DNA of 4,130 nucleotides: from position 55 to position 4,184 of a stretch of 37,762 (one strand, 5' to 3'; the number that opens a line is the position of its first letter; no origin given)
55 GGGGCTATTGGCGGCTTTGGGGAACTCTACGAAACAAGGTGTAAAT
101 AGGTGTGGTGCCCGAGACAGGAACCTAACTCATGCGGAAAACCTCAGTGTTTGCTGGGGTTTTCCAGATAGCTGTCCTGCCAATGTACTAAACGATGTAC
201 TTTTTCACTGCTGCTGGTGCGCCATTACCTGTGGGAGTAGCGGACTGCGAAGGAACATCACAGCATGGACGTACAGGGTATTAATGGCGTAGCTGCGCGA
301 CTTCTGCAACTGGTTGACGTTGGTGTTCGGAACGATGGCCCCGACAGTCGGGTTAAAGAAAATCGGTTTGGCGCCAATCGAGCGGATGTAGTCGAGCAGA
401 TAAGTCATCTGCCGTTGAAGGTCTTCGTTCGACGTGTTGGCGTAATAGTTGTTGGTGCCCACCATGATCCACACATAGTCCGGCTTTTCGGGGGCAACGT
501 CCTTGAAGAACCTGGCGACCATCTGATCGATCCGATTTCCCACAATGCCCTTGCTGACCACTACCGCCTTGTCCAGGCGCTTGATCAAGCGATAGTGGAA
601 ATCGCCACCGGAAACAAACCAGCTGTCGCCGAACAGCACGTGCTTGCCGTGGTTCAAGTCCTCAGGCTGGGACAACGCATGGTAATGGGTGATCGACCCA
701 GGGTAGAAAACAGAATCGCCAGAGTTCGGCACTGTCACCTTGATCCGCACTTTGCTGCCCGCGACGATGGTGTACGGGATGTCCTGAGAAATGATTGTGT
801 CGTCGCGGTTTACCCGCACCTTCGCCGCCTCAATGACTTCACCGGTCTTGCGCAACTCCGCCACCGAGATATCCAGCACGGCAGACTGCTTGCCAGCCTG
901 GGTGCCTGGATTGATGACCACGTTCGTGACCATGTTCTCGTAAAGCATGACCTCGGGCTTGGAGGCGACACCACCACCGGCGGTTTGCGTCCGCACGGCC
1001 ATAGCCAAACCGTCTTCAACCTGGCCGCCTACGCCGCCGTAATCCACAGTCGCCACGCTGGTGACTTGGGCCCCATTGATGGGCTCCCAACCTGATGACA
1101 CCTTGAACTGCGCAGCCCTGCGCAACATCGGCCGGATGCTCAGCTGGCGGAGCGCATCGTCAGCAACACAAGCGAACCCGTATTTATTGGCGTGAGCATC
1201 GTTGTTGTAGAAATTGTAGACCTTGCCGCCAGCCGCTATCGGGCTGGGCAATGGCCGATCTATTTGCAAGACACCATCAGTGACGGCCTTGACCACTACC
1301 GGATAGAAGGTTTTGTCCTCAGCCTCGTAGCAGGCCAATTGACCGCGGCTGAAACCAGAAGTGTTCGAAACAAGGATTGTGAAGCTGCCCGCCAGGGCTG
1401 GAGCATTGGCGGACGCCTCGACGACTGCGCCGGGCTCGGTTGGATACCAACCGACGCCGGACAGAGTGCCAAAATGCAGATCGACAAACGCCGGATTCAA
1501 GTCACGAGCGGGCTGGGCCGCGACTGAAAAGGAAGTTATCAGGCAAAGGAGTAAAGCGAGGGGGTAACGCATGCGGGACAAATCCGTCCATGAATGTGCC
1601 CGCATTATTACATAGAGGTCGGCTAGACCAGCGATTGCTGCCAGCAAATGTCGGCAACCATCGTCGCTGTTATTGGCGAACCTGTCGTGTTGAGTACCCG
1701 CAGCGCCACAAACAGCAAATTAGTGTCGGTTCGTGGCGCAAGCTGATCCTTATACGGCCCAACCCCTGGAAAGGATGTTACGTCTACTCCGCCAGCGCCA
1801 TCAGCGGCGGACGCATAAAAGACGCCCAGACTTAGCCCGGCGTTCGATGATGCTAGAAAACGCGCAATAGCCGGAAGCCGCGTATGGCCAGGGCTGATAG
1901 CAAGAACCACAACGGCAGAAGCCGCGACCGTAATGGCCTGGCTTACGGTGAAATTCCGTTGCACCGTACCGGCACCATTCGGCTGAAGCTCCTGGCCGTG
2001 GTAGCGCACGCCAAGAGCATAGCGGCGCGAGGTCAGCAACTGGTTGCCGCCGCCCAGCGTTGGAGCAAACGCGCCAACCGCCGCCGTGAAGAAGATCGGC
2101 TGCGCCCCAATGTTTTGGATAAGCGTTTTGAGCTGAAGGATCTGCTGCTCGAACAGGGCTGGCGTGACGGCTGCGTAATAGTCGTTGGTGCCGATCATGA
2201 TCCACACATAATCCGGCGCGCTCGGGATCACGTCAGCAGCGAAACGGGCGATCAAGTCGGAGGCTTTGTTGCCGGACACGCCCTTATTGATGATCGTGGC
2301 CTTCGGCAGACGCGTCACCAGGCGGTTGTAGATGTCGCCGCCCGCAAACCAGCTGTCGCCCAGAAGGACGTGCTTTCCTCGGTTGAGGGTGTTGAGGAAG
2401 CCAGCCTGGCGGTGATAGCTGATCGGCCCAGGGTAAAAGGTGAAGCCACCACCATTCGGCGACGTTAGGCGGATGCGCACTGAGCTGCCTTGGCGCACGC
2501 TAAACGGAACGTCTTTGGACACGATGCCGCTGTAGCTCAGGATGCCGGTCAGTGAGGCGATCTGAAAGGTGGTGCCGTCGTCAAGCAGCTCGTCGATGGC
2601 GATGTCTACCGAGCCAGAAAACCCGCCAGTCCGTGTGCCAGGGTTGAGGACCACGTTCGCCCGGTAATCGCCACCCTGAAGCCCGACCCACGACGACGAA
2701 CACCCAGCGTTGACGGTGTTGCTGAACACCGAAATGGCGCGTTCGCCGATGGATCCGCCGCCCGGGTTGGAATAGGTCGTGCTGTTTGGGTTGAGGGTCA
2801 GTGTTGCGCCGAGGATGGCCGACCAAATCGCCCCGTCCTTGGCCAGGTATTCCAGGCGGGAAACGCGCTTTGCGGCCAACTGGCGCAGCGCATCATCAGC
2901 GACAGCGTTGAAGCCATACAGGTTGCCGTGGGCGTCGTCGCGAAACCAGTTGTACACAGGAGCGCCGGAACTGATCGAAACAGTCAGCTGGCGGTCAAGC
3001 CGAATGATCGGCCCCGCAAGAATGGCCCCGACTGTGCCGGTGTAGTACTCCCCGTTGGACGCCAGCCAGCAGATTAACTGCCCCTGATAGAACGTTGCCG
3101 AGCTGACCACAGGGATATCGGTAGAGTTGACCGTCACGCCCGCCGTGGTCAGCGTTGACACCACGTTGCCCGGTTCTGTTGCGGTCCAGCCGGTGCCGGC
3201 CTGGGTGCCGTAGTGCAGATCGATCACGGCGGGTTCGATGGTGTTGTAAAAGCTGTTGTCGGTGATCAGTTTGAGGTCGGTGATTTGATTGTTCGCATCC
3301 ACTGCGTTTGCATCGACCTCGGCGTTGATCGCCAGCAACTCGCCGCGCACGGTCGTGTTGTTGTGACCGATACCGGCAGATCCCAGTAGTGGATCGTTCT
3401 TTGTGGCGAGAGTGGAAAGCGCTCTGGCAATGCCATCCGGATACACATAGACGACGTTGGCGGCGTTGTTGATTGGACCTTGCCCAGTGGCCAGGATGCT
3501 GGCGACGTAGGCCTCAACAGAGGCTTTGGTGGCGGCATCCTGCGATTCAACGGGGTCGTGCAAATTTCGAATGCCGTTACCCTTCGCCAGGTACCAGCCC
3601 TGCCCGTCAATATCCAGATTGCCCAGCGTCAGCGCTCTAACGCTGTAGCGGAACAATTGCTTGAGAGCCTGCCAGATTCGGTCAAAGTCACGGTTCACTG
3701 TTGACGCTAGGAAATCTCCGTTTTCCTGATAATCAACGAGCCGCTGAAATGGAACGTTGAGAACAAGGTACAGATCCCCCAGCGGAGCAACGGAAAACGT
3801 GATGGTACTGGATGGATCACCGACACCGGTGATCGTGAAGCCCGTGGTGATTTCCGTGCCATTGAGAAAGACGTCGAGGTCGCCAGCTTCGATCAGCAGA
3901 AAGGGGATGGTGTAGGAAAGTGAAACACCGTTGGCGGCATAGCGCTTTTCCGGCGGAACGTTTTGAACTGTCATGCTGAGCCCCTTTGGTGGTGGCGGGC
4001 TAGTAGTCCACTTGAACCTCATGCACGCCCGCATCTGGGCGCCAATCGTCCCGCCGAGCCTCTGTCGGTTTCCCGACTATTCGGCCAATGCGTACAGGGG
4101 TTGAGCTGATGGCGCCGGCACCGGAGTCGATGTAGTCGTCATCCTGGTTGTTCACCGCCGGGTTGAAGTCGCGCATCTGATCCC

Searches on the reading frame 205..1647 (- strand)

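Call 18: search_protein_families(library=pfam, proteins=[window:205-1647:-], max_evalue=1)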
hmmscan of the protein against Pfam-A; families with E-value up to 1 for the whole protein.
window:205-1647:- (480 aa): 4 families
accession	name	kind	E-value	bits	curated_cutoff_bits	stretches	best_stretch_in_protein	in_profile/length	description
PF13472.12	Lipase_GDSL_2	-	1.2e-11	45.9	32.9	1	348-451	20-127/178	GDSL-like Lipase/Acylhydrolase family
PF00657.28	Lipase_GDSL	-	3.5e-05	24.5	23.6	1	337-452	2-149/208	GDSL-like Lipase/Acylhydrolase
PF17182.10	OSK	-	0.083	12.6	27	1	335-432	18-114/202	OSK domain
PF00207.28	A2M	-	0.12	12.7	21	1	272-311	45-83/92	Alpha-2-macroglobulin family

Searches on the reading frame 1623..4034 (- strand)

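Call 10: search_protein_families(library=phrogs, proteins=[window:1623-4034:-], max_evalue=0.001)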
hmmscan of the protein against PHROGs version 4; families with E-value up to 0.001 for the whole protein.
window:1623-4034:- (803 aa): 17 families
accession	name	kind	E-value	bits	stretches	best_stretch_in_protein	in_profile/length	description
phrog_1640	-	tail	4.1e-29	103.2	1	21-290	1-299/765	tail protein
phrog_28871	-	unknown function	8.5e-28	97.6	1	21-178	1-158/946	-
phrog_30017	-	unknown function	4.8e-27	95.3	1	21-234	1-234/1025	-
phrog_6518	-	tail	1.7e-10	40.6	1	31-182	8-160/793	tail fiber protein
phrog_27277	-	tail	4.6e-10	39.3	1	32-209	8-195/734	tail spike protein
phrog_36601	-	tail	8.9e-09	35.1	1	21-175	15-176/1084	tail fiber protein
phrog_32960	-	unknown function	4.7e-08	32.8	1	30-178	10-165/762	-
phrog_38237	-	unknown function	1.9e-07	30.8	1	22-214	2-197/697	-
phrog_8649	-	unknown function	2.6e-07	30.6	1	22-185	2-172/743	-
phrog_13893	-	tail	5.5e-07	29.3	1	21-182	1-169/648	tail protein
phrog_6102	-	moron, auxiliary metabolic gene and host takeover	8.3e-07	29.1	1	578-650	73-146/442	lipase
phrog_1171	-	tail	2.2e-06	27.4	1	100-222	93-205/954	tail spike protein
phrog_17220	-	unknown function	2.5e-06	27.1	1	21-181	1-168/868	-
phrog_2710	-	tail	3.7e-06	26.6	1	32-176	15-160/781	tail fiber protein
phrog_5662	-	tail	1.4e-05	24.6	1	22-188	2-175/729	tail fiber protein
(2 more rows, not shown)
